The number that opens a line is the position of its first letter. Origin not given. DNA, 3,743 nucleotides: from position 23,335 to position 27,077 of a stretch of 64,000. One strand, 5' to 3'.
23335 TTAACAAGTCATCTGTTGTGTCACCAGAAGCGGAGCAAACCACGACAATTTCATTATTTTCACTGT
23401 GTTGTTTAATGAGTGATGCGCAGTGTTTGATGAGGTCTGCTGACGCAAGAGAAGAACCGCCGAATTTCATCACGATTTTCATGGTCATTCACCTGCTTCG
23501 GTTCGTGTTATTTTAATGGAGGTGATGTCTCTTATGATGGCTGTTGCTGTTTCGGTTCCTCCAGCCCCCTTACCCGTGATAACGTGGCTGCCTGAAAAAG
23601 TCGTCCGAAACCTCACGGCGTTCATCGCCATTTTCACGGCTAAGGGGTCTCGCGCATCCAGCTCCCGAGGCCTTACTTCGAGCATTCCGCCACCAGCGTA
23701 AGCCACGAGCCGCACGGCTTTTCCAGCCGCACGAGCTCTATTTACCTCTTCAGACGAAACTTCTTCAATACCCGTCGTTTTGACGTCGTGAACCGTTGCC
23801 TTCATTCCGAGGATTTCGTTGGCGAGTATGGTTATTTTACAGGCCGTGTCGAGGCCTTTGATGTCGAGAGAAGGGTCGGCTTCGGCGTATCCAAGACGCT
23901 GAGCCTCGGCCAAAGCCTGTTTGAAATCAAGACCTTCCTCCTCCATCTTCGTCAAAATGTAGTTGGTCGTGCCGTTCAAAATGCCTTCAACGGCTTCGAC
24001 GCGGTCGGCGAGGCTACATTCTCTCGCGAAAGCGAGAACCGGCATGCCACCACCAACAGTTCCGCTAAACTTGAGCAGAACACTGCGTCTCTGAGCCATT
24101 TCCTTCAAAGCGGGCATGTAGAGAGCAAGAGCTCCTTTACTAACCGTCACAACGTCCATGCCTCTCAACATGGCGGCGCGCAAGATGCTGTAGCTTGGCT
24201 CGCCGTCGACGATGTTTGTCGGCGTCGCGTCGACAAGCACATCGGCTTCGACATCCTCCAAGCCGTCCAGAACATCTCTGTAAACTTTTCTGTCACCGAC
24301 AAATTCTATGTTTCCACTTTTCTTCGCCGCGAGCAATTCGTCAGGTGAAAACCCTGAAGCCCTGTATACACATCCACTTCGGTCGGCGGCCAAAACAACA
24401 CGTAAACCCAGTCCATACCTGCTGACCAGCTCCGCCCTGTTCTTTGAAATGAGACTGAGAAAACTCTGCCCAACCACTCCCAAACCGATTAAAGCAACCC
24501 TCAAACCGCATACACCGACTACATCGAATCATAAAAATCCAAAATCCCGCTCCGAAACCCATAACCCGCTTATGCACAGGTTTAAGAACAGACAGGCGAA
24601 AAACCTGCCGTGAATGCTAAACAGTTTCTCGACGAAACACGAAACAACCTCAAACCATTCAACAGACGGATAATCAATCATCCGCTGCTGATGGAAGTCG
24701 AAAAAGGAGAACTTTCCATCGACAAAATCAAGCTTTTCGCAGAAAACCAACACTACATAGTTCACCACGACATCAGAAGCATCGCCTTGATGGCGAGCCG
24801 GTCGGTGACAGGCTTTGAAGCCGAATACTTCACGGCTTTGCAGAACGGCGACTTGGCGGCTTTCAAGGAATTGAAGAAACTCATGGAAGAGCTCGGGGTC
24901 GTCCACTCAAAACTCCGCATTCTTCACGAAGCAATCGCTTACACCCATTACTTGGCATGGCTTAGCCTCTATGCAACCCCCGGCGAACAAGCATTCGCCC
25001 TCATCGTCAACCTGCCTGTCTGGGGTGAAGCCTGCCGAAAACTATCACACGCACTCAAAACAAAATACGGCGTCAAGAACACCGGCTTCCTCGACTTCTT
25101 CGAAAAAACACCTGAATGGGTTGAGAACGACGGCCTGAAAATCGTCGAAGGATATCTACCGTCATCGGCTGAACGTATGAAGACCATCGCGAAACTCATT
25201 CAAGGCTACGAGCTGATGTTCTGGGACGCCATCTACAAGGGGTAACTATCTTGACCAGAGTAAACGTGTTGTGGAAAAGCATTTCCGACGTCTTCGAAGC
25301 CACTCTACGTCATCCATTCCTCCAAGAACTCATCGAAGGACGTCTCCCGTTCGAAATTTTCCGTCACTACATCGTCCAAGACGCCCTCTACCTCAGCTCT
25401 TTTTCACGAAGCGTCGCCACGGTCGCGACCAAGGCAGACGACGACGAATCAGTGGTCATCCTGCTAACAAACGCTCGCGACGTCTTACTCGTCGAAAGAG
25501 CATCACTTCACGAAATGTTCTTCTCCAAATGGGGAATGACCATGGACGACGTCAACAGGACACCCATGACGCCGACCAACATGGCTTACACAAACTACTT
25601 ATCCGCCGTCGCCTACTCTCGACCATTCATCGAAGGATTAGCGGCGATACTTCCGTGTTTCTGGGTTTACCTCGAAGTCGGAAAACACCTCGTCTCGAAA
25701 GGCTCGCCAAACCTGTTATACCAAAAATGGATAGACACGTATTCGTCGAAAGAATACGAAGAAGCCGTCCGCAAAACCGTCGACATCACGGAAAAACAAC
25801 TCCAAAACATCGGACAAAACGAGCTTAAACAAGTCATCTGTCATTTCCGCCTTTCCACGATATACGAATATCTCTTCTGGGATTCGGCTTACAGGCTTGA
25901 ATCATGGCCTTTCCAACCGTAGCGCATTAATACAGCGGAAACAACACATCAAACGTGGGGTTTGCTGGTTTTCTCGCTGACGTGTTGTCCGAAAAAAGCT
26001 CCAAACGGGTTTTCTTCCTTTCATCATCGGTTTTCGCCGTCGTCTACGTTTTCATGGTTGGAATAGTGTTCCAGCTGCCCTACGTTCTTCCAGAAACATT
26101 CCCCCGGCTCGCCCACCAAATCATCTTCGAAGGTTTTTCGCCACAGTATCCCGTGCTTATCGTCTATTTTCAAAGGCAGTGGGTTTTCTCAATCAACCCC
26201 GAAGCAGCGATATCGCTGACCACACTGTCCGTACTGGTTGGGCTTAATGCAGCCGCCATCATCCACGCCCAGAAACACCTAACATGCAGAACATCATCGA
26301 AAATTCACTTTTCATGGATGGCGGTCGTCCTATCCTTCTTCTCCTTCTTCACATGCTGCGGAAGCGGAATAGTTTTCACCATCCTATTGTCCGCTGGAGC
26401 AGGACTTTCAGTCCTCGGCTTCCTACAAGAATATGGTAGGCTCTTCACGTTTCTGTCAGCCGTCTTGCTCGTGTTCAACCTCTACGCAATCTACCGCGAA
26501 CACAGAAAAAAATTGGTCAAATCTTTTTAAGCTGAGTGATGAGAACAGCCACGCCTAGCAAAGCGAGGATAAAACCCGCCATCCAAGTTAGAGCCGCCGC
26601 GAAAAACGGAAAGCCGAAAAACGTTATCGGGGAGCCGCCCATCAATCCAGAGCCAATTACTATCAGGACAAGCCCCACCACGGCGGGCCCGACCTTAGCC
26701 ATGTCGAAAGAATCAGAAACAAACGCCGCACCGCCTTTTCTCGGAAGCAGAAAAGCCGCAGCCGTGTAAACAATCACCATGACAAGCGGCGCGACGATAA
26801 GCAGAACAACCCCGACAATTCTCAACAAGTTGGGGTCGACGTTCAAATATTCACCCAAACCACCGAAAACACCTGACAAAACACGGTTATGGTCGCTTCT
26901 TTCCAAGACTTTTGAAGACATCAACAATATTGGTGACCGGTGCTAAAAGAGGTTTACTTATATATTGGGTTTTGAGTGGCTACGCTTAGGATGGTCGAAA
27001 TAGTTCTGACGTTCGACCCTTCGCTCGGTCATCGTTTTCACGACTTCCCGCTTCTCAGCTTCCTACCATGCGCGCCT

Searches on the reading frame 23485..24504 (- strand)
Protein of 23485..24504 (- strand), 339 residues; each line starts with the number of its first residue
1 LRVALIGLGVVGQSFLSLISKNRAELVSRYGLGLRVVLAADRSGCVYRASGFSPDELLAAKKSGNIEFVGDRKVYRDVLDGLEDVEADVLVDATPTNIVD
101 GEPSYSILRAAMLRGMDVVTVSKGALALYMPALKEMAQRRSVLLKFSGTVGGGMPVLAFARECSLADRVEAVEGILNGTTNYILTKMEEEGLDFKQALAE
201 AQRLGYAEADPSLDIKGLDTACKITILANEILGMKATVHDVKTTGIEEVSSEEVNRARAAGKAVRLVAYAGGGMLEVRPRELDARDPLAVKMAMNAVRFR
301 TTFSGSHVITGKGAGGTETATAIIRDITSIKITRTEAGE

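Call 43: search_protein_families(library=pfam, proteins=[window:23485-24504:-], max_evalue=0.001)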
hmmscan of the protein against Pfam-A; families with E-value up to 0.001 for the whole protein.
window:23485-24504:- (339 aa): 2 families
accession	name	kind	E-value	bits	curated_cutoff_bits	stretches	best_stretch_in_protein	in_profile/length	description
PF00742.24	Homoserine_dh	-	1.7e-57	194.5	22.9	1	155-327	1-172/173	Homoserine dehydrogenase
PF03447.22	NAD_binding_3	-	8.5e-09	36.6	24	1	7-140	1-109/116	Homoserine dehydrogenase, NAD binding domain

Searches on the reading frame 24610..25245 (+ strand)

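Call 43: search_protein_families(library=pfam, proteins=[window:24610-25245:+], max_evalue=0.001)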
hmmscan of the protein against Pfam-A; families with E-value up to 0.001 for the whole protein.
window:24610-25245:+ (211 aa): 1 family
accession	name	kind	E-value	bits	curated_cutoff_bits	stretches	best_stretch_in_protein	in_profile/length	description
PF03070.21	TENA_THI-4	-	1.5e-25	90.6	22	1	12-210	2-209/210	TENA/THI-4/PQQC family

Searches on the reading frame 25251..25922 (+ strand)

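Call 43: search_protein_families(library=pfam, proteins=[window:25251-25922:+], max_evalue=0.001)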
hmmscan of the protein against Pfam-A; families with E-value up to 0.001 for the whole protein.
window:25251-25922:+ (223 aa): 1 family
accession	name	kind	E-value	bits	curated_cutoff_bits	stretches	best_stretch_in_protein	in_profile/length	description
PF03070.21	TENA_THI-4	-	6.5e-40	137.6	22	1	14-215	7-209/210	TENA/THI-4/PQQC family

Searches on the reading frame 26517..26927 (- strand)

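Call 43: search_protein_families(library=pfam, proteins=[window:26517-26927:-], max_evalue=0.001)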
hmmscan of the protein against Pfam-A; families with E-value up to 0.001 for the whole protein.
window:26517-26927:- (136 aa): 1 family
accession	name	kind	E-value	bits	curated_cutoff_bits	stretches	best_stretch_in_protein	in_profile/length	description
PF04024.17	PspC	-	1.7e-16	60.2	25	1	7-63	2-57/58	PspC domain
